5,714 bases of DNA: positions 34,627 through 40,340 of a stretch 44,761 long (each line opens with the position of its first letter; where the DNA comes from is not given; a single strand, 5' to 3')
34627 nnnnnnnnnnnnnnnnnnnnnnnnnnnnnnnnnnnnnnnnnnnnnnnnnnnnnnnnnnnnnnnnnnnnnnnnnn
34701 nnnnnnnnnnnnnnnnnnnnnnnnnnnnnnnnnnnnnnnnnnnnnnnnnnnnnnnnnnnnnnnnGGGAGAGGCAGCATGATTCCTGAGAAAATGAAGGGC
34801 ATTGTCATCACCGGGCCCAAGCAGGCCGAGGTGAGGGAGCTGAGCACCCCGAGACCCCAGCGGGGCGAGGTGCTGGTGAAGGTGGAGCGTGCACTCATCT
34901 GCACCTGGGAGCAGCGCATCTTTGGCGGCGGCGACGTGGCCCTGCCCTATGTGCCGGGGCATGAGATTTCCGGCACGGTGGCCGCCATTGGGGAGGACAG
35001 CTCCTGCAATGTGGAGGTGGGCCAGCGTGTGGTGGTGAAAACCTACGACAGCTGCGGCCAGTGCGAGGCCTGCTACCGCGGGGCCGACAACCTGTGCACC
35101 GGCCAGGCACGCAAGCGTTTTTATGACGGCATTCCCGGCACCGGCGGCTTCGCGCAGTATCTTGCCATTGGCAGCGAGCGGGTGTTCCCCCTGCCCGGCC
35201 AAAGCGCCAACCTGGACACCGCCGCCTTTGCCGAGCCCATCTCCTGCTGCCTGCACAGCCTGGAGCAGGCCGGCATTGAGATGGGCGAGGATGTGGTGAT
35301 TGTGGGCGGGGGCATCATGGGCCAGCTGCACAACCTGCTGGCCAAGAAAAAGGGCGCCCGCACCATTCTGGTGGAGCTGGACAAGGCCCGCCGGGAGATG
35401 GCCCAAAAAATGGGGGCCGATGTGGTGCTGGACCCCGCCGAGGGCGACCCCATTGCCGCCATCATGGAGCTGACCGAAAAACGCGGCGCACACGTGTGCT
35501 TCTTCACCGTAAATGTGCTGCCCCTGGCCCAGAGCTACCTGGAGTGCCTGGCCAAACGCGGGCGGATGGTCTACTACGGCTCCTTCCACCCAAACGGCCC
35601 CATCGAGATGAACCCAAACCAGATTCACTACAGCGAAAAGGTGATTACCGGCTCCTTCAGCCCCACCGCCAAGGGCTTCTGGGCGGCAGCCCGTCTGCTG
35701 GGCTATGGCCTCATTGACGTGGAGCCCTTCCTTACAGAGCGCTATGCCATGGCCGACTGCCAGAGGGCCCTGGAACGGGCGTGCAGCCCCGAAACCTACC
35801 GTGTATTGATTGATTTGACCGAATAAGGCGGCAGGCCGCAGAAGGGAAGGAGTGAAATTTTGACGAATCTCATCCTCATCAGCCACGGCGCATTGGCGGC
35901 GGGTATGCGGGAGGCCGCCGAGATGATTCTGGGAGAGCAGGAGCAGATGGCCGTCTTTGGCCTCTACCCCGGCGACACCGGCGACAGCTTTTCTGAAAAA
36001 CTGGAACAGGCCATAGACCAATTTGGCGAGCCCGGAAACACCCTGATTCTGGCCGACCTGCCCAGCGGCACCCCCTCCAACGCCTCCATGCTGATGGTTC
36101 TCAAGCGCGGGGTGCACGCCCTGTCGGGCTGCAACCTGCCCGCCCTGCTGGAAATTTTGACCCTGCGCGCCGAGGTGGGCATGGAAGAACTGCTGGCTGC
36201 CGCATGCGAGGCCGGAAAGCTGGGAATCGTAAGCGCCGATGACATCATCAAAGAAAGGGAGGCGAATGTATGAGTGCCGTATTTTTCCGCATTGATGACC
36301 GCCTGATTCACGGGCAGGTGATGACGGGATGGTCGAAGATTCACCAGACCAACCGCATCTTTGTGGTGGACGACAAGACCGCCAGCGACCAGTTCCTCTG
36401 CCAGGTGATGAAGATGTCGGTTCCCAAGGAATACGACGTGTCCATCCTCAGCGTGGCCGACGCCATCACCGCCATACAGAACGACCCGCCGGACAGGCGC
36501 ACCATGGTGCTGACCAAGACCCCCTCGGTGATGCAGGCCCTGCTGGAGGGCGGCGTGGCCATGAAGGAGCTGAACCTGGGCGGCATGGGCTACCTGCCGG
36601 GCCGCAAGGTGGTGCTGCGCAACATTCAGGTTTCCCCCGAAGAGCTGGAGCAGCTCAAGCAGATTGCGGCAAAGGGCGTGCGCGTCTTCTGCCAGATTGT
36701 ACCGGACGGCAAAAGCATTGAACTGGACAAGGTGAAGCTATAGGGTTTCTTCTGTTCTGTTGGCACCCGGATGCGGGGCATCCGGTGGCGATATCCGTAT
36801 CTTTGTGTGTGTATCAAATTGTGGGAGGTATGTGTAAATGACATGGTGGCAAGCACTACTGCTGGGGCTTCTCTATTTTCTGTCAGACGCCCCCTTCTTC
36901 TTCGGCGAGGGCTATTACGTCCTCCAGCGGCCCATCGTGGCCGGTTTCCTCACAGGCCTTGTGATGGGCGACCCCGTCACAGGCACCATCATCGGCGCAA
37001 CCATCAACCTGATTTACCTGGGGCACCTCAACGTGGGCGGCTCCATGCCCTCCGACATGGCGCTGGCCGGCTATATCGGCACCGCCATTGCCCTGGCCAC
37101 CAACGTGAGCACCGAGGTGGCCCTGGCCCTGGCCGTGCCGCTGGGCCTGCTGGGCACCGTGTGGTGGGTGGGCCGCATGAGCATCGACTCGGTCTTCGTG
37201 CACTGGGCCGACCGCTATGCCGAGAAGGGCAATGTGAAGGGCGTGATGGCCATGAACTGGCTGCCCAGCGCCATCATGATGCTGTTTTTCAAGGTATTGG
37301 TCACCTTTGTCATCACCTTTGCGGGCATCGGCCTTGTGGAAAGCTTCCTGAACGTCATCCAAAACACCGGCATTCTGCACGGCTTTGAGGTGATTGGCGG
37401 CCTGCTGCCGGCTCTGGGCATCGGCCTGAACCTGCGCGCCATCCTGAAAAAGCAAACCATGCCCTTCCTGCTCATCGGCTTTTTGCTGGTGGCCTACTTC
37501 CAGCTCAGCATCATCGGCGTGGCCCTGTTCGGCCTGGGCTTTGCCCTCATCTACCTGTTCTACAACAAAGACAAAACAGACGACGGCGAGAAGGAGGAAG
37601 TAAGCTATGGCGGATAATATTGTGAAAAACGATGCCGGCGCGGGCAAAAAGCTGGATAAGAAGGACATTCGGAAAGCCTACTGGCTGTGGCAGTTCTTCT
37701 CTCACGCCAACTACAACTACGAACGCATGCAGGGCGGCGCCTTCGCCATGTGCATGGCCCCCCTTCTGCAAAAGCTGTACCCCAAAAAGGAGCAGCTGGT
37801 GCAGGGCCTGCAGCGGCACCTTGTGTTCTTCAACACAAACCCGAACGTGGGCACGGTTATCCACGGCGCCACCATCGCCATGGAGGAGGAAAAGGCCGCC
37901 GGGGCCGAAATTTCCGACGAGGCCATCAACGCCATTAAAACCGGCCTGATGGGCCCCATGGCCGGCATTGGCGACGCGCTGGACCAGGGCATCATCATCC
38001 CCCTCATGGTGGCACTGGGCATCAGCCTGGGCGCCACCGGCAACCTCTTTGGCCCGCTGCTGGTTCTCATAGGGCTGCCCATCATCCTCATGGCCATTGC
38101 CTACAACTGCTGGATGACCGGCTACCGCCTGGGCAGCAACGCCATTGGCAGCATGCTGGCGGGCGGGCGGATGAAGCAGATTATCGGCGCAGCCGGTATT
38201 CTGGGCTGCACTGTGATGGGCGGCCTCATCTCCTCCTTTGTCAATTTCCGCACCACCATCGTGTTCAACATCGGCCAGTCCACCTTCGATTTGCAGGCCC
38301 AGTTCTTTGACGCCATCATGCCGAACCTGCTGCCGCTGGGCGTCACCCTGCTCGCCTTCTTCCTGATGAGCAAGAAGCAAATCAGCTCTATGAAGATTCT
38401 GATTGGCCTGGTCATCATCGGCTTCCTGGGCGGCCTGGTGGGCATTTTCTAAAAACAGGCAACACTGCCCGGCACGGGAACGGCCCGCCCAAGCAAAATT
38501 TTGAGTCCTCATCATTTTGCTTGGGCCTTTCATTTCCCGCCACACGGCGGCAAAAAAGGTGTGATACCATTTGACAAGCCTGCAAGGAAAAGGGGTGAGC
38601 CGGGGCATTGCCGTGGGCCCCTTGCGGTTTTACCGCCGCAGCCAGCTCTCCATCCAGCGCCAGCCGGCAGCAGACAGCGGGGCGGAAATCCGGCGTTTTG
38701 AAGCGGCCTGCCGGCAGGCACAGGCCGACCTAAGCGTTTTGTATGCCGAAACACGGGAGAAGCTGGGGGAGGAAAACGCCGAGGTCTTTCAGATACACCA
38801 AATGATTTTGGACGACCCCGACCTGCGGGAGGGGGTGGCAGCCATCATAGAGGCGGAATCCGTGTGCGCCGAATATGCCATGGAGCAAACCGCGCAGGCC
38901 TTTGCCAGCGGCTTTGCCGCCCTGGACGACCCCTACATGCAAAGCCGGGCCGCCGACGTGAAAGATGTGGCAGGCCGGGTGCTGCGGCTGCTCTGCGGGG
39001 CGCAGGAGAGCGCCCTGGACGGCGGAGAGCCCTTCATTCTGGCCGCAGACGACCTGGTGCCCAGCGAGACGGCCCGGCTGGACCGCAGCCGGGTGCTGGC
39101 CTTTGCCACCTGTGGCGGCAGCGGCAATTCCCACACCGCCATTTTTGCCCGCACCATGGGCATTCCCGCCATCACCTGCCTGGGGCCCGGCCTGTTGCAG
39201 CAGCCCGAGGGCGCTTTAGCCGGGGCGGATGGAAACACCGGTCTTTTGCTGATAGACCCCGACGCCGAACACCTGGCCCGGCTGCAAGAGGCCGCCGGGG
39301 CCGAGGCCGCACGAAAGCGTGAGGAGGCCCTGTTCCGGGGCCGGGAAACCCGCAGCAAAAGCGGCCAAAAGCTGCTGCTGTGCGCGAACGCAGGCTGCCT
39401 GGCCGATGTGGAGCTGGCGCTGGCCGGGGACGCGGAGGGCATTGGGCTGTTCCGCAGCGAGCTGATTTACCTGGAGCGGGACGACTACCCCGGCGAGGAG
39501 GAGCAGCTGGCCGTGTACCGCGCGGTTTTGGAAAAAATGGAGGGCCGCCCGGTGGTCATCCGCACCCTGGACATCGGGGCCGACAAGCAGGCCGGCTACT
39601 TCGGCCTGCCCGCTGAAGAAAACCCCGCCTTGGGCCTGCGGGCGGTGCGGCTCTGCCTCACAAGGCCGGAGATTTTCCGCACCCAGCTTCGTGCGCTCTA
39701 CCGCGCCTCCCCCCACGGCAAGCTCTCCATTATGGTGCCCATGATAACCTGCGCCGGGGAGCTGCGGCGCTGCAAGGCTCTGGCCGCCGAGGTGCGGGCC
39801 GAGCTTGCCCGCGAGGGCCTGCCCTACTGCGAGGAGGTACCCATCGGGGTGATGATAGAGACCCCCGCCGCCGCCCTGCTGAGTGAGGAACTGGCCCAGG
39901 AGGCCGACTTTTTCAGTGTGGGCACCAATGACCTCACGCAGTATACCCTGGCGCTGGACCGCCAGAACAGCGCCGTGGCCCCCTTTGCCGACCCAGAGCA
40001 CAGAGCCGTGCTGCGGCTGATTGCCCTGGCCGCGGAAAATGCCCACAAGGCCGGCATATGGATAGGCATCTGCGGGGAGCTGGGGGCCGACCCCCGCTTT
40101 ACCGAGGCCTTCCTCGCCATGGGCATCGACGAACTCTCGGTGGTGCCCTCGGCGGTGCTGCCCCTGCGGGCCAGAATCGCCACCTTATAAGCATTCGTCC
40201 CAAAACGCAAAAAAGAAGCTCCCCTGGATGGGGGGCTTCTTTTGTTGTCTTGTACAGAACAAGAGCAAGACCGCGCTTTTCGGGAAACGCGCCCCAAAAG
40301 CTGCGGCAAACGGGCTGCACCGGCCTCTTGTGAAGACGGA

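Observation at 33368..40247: Self-contained Man-family PTS locus with its own HPr and Enzyme I and only an aldolase plus a dehydrogenase as catabolic enzymes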

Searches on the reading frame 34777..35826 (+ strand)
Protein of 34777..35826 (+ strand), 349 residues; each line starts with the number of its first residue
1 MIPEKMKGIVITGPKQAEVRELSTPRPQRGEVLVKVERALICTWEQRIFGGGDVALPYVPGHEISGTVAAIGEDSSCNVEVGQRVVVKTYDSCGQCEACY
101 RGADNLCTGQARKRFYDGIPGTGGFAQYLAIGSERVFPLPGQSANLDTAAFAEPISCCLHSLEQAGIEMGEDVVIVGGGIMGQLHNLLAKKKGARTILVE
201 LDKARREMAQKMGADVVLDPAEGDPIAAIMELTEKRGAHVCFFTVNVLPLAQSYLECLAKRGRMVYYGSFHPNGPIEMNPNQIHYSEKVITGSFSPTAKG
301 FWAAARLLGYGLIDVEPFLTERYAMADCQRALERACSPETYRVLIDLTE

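Call 3: search_protein_families(library=pfam, proteins=[window:34777-35826:+])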
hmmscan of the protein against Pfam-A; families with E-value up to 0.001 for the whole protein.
window:34777-35826:+ (349 aa): 2 families
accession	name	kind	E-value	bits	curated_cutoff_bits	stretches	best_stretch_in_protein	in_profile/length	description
PF00107.32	ADH_zinc_N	-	1.8e-23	83.3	31.8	1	182-298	3-117/129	Zinc-binding dehydrogenase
PF08240.17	ADH_N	-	1.3e-22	80.5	23.5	1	29-140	2-103/104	Alcohol dehydrogenase GroES-like domain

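Call 4: search_protein_families(library=ncbifam, proteins=[window:34777-35826:+])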
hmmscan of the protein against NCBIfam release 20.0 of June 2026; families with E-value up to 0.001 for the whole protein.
window:34777-35826:+ (349 aa): 22 families
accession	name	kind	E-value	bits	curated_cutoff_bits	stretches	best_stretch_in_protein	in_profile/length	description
NF041097.1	keto_inos_dh_IolM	equivalog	6.1e-47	160.1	450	1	16-344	39-386/389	scyllo-inosose 3-dehydrogenase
TIGR00692.1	tdh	equivalog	1.4e-43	149.2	458.35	1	17-344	11-337/340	L-threonine 3-dehydrogenase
NF003808.0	PRK05396.1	equivalog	1.6e-40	139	380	1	17-346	13-339/341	L-threonine 3-dehydrogenase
NF007375.0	PRK09880.1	equivalog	5.8e-33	114.1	469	1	6-337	5-332/344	L-idonate 5-dehydrogenase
TIGR03989.1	Rxyl_3153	subfamily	2.9e-31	109.1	440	1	6-331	2-354/370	NDMA-dependent alcohol dehydrogenase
NF010344.0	PRK13771.1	subfamily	5.2e-31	107.8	349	1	6-336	1-321/334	putative alcohol dehydrogenase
TIGR03366.1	HpnZ_proposed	hypoth_equivalog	1.5e-30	106.5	328.1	1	25-292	1-277/315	putative phosphonate catabolism associated alcohol dehydrogenase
NF007489.0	PRK10083.1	equivalog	7.5e-30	104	376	1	6-335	1-323/339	Zn-dependent oxidoreductase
TIGR03451.1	mycoS_dep_FDH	equivalog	1.3e-27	96.6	512.9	1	15-343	12-354/358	S-(hydroxymethyl)mycothiol dehydrogenase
NF047908.1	AldhRedAhr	equivalog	3.8e-27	95.1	470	1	29-346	28-334/335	NADPH-dependent aldehyde reductase Ahr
NF007642.0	PRK10309.1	equivalog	6e-27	94.8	550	1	6-327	1-325/347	galactitol-1-phosphate 5-dehydrogenase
NF041172.1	AcrlCoa_red_Thmprot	equivalog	5e-25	88.1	500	1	6-334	1-320/334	acryloyl-CoA reductase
NF006940.0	PRK09422.1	equivalog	1.2e-23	83.6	344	1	6-297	1-287/338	alcohol dehydrogenase AdhP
TIGR02824.1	quinone_pig3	subfamily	5.1e-21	75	296.8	2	122-283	91-252/325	putative NAD(P)H quinone oxidoreductase, PIG3 family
TIGR03201.1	dearomat_had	equivalog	1.3e-20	73.8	338.65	1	20-222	14-219/349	6-hydroxycyclohex-1-ene-1-carbonyl-CoA dehydrogenase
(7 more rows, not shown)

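Call 17: search_solved_structures(query=window:34777-35826:+, max_evalue=1e-20)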
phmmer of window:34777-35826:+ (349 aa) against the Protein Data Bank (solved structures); distinct sequences matched with E-value up to 1e-20: 41.
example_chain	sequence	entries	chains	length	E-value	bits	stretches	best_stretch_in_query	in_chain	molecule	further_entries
4ej6_A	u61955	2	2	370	2.2e-37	132.2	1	6-343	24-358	Putative zinc-binding dehydrogenase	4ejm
2d8a_A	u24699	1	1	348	2.5e-37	132.1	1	3-337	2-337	Probable L-threonine 3-dehydrogenase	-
2dfv_A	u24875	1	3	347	3.6e-37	131.5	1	4-337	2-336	Probable L-threonine 3-dehydrogenase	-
3gfb_A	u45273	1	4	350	2.9e-33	118.7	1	3-333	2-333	L-threonine 3-dehydrogenase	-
4oh1_A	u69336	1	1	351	9.3e-29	103.8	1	18-347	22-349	L-iditol 2-dehydrogenase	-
6iqd_A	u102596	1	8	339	3e-27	98.9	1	8-278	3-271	Alcohol dehydrogenase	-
3wle_A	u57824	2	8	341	1.6e-26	96.5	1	2-220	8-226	(R)-specific carbonyl reductase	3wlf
4c4o_A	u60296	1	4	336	2e-26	96.2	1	3-220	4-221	CARBONYL REDUCTASE CPCR2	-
3wnq_A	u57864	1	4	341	2.2e-26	96.1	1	2-220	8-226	(R)-specific carbonyl reductase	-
5kia_A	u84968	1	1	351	2.4e-26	95.9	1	22-346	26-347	L-threonine 3-dehydrogenase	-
9u4x_A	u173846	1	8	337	9.1e-26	94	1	14-306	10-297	Alcohol dehydrogenase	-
9uee_A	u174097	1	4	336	1.5e-25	93.3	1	2-220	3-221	(R)-specific carbonyl reductase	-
1llu_A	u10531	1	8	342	3.5e-25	92.1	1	2-264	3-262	Alcohol Dehydrogenase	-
5k1s_A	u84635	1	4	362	3.8e-25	92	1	18-334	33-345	Oxidoreductase, zinc-binding dehydrogenase family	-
5vm2_A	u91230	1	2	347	4.7e-25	91.7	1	14-336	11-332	Alcohol dehydrogenase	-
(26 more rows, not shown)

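Call 21: find_encoding_contigs(protein=window:34777-35826:+, flank=10000, max_places=3)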
Protein window:34777-35826:+ (349 aa): 1 contig read that carries it; 1 place shown.
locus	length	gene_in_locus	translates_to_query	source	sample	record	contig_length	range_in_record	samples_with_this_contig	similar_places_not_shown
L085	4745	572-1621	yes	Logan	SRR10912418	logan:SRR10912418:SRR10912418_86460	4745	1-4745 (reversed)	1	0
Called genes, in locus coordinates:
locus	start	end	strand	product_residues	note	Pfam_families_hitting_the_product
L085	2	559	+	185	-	?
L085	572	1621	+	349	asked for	PF08240:ADH_N, PF00107:ADH_zinc_N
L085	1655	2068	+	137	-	PF03610:EIIA-man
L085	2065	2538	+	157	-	PF03830:PTSIIB_sorb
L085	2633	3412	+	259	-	PF03609:EII-Sor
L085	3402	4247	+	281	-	PF03613:EIID-AGA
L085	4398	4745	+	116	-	?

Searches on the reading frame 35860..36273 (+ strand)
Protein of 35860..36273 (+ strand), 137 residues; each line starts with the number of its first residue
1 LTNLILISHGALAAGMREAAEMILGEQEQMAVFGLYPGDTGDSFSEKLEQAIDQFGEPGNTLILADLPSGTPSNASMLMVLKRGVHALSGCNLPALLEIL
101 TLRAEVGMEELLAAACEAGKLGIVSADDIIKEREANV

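Call 3: search_protein_families(library=pfam, proteins=[window:35860-36273:+])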
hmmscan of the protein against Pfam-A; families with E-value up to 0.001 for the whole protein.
window:35860-36273:+ (137 aa): 1 family
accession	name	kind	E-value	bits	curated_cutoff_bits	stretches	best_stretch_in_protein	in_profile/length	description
PF03610.21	EIIA-man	-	1.3e-20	74.1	21.4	1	4-115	2-115/116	PTS system fructose IIA component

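Call 4: search_protein_families(library=ncbifam, proteins=[window:35860-36273:+])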
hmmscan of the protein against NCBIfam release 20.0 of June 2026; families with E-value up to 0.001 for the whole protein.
window:35860-36273:+ (137 aa): 3 families
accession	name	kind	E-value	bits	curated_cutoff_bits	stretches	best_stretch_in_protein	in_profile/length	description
NF040761.1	AgaF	equivalog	2.9e-23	82.6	130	1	1-132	1-133/144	PTS galactosamine/N-acetylgalactosamine transporter subunit IIA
TIGR00824.1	EIIA-man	subfamily_domain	1.3e-21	76.8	98.35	1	1-113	1-114/116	mannose/fructose/sorbose PTS transporter subunit IIA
NF011670.1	PRK15088.1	equivalog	1.1e-17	64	400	1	4-127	5-130/323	PTS mannose transporter subunit IIAB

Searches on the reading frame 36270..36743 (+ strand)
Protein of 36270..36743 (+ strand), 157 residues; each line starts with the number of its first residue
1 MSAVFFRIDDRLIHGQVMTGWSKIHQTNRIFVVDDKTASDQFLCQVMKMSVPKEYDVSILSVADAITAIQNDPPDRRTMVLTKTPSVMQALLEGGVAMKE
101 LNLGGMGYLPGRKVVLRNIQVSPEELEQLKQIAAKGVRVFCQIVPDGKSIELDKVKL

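Call 3: search_protein_families(library=pfam, proteins=[window:36270-36743:+])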
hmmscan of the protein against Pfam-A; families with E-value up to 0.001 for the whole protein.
window:36270-36743:+ (157 aa): 1 family
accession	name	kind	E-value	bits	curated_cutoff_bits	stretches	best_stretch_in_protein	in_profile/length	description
PF03830.20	PTSIIB_sorb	-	5.1e-47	160.3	27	1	4-148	2-147/148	PTS system sorbose subfamily IIB component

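Call 4: search_protein_families(library=ncbifam, proteins=[window:36270-36743:+])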
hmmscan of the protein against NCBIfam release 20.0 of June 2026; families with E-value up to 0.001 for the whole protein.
window:36270-36743:+ (157 aa): 4 families
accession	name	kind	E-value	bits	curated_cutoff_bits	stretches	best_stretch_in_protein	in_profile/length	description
TIGR00854.1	pts-sorbose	subfamily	2.9e-36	124.8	163.6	1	4-149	3-148/150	mannose/fructose/sorbose PTS transporter subunit IIB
NF007288.1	PRK09756.1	equivalog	1.9e-31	109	180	1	4-148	4-149/153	PTS galactosamine transporter subunit IIB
NF011670.1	PRK15088.1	equivalog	4.3e-27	94.9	400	1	3-149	165-312/323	PTS mannose transporter subunit IIAB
NF008508.1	PRK11425.1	equivalog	9.9e-26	90.4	180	1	4-152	5-153/157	PTS N-acetylgalactosamine transporter subunit IIB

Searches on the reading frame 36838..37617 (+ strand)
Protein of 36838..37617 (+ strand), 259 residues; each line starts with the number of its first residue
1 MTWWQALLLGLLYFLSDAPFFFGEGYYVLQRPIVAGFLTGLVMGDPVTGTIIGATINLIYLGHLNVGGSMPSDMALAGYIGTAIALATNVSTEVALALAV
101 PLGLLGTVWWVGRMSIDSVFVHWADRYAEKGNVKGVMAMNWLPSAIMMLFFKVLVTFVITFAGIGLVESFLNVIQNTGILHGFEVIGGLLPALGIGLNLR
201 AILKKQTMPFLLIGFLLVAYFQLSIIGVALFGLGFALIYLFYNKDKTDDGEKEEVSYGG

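Call 3: search_protein_families(library=pfam, proteins=[window:36838-37617:+])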
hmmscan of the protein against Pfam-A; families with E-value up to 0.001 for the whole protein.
window:36838-37617:+ (259 aa): 1 family
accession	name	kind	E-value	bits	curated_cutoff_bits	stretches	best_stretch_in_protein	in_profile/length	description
PF03609.19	EII-Sor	-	3.1e-71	240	26.3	1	3-238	1-233/233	PTS system sorbose-specific iic component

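Call 4: search_protein_families(library=ncbifam, proteins=[window:36838-37617:+])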
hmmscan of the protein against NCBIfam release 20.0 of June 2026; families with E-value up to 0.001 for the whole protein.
window:36838-37617:+ (259 aa): 4 families
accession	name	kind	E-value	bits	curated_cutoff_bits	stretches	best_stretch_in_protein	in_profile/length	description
TIGR00822.1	EII-Sor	subfamily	1.6e-47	162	339.85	1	4-246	6-244/267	mannose/fructose/sorbose PTS transporter subunit IIC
NF040757.1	AgaW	equivalog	8.1e-46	156.4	300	1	24-249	14-237/249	PTS N-acetylgalactosamine transporter subunit IIC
NF007289.1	PRK09757.1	equivalog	8.9e-40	136.8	300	1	2-243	2-240/241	PTS galactosamine transporter subunit IIC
NF011647.0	PRK15065.1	subfamily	2.1e-37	128.7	278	1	29-248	29-247/267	mannose/fructose/sorbose family PTS transporter subunit IIC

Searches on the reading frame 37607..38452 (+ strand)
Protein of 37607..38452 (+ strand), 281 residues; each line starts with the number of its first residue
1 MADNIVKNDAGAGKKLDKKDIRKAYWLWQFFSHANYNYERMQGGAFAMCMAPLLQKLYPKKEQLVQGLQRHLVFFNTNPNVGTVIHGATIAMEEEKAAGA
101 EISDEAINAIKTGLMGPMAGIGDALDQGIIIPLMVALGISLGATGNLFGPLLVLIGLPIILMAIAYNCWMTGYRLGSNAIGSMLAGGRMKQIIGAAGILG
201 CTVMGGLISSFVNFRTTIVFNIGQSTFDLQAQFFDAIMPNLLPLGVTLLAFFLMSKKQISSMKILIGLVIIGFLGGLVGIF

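Call 3: search_protein_families(library=pfam, proteins=[window:37607-38452:+])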
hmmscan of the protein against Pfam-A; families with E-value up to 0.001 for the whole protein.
window:37607-38452:+ (281 aa): 1 family
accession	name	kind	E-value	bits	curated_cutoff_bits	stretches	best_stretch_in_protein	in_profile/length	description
PF03613.19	EIID-AGA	-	1.3e-93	313.4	25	1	15-281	1-265/265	PTS system mannose/fructose/sorbose family IID component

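Call 4: search_protein_families(library=ncbifam, proteins=[window:37607-38452:+])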
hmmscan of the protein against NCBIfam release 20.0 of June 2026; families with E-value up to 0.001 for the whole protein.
window:37607-38452:+ (281 aa): 4 families
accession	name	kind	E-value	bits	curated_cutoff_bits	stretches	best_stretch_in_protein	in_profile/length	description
TIGR00828.1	EIID-AGA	subfamily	4e-66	223.1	292.75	1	14-280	1-270/271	mannose/fructose/sorbose PTS transporter subunit IID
NF008315.0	PRK11103.1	subfamily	3.7e-57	193.7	365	1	11-280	8-280/283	PTS mannose transporter subunit IID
NF007359.1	PRK09855.1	equivalog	1.1e-53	182.6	400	1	17-280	2-258/259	PTS galactosamine transporter subunit IID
NF040760.1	AgaE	equivalog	1.2e-40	139.7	500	1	6-279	26-290/292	PTS N-acetylgalactosamine transporter subunit IID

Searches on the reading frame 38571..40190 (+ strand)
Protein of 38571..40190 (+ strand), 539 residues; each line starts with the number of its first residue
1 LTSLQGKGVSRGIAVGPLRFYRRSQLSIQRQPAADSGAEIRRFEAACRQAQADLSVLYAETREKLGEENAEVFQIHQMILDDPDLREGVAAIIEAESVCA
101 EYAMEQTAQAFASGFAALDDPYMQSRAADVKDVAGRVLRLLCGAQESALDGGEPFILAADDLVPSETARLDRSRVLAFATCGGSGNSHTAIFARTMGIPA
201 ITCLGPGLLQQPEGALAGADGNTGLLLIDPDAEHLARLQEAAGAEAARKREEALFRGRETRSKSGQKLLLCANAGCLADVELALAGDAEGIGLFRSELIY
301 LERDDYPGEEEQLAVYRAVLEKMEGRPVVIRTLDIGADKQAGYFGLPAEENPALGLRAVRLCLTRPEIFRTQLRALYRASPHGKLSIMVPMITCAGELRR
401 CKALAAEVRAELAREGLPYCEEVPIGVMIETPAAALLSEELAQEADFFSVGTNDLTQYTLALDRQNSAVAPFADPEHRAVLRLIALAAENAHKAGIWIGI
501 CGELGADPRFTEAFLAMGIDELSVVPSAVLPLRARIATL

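Call 3: search_protein_families(library=pfam, proteins=[window:38571-40190:+])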
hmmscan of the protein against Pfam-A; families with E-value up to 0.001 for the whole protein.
window:38571-40190:+ (539 aa): 3 families
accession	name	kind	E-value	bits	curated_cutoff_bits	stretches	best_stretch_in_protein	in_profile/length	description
PF02896.24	PEP-utilizers_C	-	1.3e-103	346.7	22.8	1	251-538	3-290/293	PEP-utilising enzyme, PEP-binding domain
PF05524.18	PEP-utilisers_N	-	2.7e-31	108.7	24.4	1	5-126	1-121/121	PEP-utilising enzyme, N-terminal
PF00391.29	PEP-utilizers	-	7.6e-14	51.5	23.1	1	153-224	3-72/72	PEP-utilising enzyme, mobile domain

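Call 4: search_protein_families(library=ncbifam, proteins=[window:38571-40190:+])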
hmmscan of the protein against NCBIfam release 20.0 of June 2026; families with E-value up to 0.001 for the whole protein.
window:38571-40190:+ (539 aa): 7 families
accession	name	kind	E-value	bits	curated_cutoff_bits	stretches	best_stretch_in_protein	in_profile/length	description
TIGR01417.1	PTS_I_fam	equivalog_domain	3.4e-158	527.6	341.7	1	4-538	1-538/565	phosphoenolpyruvate--protein phosphotransferase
NF008382.0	PRK11177.1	equivalog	1e-130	437.1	824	1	6-525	4-526/575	phosphoenolpyruvate-protein phosphotransferase PtsI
NF008283.0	PRK11061.1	equivalog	1.3e-103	347.6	583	1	4-529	171-696/748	phosphoenolpyruvate--protein phosphotransferase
NF005057.0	PRK06464.1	equivalog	6.7e-47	160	598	1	318-537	563-786/798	phosphoenolpyruvate synthase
TIGR01418.1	PEP_synth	equivalog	1.1e-45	156.3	739.75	1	319-538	558-781/784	pyruvate, water dikinase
NF008478.1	PRK11377.1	equivalog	4.1e-40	138.2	520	1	16-214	260-458/473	dihydroxyacetone kinase phosphoryl donor subunit DhaM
TIGR01828.1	pyru_phos_dikin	equivalog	2.4e-36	125.1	843.45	2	349-529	652-853/865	pyruvate, phosphate dikinase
